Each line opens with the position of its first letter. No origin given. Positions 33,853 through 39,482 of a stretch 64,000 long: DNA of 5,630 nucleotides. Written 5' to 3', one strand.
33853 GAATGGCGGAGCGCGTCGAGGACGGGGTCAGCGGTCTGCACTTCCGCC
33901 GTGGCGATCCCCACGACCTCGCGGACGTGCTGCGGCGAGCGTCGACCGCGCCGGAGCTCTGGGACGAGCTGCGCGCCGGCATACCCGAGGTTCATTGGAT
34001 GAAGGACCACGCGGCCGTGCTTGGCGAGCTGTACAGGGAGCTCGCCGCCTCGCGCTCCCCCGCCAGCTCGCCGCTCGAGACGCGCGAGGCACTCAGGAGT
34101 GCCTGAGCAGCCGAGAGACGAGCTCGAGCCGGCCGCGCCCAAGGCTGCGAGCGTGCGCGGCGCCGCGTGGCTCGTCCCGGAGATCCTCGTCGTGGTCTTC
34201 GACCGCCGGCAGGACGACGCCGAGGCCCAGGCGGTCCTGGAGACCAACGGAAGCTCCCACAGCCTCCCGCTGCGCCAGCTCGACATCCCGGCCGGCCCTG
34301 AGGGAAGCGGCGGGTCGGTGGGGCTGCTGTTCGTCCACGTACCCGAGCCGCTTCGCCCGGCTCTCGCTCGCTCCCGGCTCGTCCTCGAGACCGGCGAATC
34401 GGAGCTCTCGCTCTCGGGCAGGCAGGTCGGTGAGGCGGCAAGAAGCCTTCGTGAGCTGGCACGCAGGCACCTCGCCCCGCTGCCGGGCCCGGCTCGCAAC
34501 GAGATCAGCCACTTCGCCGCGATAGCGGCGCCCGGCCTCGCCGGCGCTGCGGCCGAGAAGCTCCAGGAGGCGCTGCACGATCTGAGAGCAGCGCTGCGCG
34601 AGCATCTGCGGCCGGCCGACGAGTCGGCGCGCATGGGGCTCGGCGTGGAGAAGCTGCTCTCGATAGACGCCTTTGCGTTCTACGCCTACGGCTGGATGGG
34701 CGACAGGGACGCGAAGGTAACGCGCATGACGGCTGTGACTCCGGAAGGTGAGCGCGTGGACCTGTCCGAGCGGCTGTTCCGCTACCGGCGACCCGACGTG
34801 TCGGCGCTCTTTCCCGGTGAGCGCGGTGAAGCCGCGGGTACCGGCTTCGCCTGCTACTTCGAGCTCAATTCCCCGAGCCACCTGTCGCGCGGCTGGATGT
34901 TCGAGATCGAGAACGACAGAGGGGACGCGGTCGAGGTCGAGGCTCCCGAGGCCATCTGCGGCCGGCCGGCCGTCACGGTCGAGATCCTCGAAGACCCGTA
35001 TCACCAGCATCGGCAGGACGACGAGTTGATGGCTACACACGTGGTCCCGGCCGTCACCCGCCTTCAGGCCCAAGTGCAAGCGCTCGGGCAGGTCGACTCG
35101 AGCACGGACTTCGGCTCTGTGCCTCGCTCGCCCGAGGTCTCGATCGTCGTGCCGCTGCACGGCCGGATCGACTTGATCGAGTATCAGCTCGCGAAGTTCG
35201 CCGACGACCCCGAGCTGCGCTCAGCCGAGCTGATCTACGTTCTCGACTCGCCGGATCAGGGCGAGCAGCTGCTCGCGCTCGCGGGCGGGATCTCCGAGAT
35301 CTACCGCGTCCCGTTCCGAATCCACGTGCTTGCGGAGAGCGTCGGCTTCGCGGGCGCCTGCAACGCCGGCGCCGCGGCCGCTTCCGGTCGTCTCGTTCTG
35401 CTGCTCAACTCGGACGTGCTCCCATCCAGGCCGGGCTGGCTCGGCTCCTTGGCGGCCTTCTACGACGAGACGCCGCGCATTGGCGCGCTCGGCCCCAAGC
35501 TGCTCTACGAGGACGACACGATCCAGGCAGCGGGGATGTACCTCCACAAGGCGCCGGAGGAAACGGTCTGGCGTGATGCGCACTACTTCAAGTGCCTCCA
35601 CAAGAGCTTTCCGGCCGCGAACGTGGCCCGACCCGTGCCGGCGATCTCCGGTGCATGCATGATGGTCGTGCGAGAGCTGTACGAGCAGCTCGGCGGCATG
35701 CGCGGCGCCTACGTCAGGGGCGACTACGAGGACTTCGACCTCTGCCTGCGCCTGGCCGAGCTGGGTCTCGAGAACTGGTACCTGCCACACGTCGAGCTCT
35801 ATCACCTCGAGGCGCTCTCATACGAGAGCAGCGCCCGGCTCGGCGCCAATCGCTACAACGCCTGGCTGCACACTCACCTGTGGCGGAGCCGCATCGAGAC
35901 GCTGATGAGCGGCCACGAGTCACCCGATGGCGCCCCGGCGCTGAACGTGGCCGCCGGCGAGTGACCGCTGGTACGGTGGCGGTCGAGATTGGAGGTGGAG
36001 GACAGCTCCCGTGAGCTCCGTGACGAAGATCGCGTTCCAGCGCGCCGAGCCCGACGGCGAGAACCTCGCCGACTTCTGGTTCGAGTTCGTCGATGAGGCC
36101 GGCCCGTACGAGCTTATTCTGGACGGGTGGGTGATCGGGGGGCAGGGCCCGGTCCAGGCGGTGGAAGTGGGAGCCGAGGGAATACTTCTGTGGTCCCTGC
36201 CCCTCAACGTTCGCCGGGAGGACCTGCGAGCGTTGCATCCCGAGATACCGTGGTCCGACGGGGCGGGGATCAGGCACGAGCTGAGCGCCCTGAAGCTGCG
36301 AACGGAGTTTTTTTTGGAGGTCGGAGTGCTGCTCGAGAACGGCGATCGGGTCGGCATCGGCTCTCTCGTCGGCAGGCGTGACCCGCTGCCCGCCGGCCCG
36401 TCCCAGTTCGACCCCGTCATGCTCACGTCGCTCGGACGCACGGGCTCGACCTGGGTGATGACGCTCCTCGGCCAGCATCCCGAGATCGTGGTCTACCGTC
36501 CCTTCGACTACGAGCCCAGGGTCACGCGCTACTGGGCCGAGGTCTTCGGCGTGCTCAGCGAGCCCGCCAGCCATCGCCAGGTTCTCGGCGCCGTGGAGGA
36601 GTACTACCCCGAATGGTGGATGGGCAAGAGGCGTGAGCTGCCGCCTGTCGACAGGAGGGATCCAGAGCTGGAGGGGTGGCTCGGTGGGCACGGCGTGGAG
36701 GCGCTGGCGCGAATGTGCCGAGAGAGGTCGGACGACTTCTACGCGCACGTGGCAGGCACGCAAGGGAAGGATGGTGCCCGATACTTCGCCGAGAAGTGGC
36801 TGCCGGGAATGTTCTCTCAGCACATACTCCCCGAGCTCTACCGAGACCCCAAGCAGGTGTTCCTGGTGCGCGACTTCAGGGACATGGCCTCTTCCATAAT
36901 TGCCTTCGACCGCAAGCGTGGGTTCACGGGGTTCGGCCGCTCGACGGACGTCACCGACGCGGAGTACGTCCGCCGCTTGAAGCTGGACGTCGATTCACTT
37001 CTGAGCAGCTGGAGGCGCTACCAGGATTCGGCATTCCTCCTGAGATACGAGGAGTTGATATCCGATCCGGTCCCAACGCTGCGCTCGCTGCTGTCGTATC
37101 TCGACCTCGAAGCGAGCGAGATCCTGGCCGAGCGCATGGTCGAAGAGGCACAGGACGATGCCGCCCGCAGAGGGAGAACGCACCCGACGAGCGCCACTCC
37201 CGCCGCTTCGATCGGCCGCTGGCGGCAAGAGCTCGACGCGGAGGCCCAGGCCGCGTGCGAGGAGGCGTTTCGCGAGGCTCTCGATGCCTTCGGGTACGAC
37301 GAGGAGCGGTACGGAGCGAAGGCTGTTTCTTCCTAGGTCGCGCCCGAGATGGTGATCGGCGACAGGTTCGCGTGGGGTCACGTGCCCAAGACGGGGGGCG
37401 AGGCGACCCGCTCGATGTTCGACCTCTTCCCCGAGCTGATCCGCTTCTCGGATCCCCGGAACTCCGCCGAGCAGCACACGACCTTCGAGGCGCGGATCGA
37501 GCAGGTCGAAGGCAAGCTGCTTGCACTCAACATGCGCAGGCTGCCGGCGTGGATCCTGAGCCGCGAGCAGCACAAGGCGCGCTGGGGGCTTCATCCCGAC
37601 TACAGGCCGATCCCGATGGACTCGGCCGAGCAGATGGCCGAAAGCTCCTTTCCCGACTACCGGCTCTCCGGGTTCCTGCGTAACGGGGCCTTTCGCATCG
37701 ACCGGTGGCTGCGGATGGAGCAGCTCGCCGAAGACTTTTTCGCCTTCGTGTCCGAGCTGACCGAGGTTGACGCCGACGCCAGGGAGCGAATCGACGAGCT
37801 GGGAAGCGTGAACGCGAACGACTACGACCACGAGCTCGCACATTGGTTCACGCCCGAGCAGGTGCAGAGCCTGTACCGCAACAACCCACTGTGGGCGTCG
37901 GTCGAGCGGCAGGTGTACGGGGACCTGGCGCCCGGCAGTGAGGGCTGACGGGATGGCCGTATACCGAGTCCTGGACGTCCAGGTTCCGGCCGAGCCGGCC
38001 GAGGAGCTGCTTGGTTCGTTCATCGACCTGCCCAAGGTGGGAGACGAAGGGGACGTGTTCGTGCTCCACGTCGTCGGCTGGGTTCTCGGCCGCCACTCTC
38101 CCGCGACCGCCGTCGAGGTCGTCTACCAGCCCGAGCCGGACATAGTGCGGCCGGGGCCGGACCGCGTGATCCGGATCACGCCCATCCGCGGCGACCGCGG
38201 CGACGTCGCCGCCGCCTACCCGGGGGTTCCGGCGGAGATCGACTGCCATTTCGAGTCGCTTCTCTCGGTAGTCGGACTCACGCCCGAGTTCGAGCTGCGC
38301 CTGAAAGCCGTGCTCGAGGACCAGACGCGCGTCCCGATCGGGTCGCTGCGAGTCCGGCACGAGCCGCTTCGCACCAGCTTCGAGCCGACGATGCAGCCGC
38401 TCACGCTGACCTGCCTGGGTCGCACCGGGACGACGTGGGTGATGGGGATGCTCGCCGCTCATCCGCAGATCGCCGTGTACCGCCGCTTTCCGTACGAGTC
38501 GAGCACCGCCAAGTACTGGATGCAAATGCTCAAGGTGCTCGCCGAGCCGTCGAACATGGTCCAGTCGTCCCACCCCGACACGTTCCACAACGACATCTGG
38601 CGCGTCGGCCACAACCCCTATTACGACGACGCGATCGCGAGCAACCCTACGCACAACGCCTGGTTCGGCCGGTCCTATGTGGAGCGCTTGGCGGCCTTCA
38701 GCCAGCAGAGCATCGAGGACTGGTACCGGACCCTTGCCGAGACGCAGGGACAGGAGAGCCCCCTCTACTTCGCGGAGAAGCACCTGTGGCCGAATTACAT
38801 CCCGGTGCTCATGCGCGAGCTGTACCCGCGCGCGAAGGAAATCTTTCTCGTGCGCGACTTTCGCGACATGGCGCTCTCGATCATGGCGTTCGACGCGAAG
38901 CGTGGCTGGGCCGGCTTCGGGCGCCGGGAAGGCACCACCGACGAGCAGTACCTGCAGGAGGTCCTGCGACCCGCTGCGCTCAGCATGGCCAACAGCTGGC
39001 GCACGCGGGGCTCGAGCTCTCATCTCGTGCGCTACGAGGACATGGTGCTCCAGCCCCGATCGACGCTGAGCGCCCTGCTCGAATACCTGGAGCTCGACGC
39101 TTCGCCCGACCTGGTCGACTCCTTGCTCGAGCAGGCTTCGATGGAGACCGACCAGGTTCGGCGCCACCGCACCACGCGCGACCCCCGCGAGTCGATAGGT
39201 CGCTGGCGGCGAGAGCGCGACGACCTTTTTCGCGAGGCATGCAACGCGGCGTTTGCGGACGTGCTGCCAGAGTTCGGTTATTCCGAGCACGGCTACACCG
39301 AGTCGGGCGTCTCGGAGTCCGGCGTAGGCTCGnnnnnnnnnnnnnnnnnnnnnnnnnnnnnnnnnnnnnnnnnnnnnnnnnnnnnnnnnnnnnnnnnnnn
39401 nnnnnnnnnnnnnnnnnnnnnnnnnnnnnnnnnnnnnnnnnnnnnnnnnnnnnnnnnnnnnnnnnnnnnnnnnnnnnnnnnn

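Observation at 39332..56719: Four copies of a ~380-aa GT-B-like family of unassigned function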

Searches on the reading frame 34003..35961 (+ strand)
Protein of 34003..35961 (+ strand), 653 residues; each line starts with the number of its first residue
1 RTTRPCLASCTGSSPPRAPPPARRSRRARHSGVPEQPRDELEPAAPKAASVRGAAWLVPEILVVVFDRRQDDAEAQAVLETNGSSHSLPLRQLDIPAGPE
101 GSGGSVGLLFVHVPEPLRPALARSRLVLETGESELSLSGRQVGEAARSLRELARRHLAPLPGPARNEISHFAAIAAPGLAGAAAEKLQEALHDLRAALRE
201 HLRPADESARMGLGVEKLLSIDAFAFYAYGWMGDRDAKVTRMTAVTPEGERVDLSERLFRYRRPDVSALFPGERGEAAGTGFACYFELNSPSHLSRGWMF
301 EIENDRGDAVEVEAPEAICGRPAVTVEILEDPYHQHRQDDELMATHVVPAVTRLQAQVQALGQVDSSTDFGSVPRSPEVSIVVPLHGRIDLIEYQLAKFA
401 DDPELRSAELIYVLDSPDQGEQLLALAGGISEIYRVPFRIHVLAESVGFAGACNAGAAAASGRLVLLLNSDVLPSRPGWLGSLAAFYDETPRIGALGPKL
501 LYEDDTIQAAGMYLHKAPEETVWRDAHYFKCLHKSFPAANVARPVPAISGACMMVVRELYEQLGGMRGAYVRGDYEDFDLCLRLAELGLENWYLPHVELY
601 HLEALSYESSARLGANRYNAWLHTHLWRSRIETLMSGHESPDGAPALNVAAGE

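Call 28: search_protein_families(library=pfam, proteins=[window:34003-35961:+], max_evalue=0.01)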
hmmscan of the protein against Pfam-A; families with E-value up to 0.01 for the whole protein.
window:34003-35961:+ (653 aa): 3 families
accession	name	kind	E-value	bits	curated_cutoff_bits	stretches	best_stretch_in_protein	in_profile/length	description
PF13641.12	Glyco_tranf_2_3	-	2e-09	38.3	27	1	377-609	1-219/230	Glycosyltransferase like family 2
PF00535.33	Glycos_transf_2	-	4.5e-09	36.9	23.3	1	380-562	1-166/168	Glycosyl transferase family 2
PF02709.20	Glyco_transf_7C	-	0.0011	19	23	1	532-596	3-67/78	N-terminal domain of galactosyltransferase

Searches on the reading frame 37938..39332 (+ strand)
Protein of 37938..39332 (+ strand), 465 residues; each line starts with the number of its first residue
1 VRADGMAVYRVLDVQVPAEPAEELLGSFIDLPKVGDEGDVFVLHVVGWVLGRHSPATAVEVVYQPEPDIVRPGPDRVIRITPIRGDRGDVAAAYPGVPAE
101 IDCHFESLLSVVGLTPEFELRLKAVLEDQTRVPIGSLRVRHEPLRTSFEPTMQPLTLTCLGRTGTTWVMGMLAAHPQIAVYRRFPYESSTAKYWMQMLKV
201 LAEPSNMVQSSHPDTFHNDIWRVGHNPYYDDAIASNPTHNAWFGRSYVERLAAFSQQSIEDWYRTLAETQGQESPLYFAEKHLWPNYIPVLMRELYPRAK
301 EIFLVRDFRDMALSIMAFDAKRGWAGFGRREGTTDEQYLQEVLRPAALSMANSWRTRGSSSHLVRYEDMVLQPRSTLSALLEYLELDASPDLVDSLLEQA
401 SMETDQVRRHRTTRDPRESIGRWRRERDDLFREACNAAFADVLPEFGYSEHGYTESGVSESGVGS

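Call 12: search_protein_families(library=pfam, proteins=[window:37938-39332:+], max_evalue=0.01)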
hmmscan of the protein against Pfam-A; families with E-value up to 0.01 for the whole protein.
window:37938-39332:+ (465 aa): 2 families
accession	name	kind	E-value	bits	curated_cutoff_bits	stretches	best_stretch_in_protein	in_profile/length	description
PF13469.12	Sulfotransfer_3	-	5.2e-18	66.5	27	1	154-388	1-214/216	Sulfotransferase family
PF00685.33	Sulfotransfer_1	-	1.5e-12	47.9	22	1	161-410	10-205/255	Sulfotransferase domain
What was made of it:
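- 37938..39335 (+): Sulfotransferase (465 aa, with a ~150-aa N-terminal extension). It is the orthologue of the sulfotransferase found directly upstream of FAM1 in other phyla. Pfam PF13469 5e-18 and PF00685 1.5e-12 (call 12).
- Checked: 37938-39335 is a clear Sulfotransfer_3/Sulfotransfer_1 protein (E 5e-18, call 12).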

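Call 62: search_protein_families(library=ncbifam, proteins=[window:37938-39332:+], max_evalue=0.01)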
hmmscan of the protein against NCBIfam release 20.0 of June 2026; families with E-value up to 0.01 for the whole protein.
window:37938-39332:+ (465 aa): 0 families
